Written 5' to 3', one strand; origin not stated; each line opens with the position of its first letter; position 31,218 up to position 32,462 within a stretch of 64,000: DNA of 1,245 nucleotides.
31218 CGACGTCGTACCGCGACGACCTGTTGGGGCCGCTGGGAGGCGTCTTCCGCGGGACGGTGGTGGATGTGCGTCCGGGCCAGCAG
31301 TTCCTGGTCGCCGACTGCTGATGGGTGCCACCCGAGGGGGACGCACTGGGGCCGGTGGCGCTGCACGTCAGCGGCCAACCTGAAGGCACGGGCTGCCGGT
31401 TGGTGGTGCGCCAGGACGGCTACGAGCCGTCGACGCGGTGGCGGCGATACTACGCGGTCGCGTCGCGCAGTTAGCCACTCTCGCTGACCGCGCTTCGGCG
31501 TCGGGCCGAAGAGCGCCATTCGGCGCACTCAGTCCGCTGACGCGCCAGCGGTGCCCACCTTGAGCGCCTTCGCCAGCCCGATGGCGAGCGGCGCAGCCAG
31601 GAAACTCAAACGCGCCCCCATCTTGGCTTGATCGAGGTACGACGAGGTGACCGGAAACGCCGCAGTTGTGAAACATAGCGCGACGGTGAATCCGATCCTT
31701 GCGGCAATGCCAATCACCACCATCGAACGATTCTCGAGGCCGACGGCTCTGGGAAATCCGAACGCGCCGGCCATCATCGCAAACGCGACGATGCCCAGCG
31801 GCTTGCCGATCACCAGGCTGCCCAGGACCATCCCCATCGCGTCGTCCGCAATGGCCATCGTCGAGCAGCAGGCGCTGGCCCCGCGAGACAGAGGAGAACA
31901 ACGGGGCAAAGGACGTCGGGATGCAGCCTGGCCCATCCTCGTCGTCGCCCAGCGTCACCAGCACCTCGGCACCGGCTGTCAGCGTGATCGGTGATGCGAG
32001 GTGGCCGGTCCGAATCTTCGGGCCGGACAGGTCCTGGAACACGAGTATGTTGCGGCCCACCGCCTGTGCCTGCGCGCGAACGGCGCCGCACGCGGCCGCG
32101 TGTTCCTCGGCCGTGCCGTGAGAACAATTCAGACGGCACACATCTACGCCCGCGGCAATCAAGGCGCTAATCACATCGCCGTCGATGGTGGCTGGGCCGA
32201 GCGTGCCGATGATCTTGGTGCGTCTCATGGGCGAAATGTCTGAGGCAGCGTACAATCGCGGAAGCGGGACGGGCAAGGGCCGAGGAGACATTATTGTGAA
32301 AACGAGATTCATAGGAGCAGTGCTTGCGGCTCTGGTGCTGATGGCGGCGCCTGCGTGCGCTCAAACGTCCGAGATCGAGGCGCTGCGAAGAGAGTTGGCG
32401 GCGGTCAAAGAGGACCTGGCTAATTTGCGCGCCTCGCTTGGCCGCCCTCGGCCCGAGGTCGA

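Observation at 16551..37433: Dispersed family of (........)n octamer arrays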

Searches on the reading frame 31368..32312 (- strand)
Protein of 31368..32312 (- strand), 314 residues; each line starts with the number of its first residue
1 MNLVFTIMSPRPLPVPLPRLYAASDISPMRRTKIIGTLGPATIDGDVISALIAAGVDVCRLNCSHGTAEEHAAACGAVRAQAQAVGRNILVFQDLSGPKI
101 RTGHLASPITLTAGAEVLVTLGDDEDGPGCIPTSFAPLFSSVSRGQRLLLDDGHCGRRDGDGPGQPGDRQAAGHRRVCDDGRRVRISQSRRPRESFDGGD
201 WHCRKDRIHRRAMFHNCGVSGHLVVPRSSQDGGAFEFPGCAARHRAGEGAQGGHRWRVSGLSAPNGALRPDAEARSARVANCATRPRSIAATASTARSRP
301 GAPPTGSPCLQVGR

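Call 22: search_protein_families(library=pfam, proteins=[window:31368-32312:-], max_evalue=0.01)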
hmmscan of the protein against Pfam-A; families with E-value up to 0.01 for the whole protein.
window:31368-32312:- (314 aa): 1 family
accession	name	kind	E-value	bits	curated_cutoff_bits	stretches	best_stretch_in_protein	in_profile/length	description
PF00224.27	PK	-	9.6e-25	87.8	30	1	29-155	1-133/328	Pyruvate kinase, barrel domain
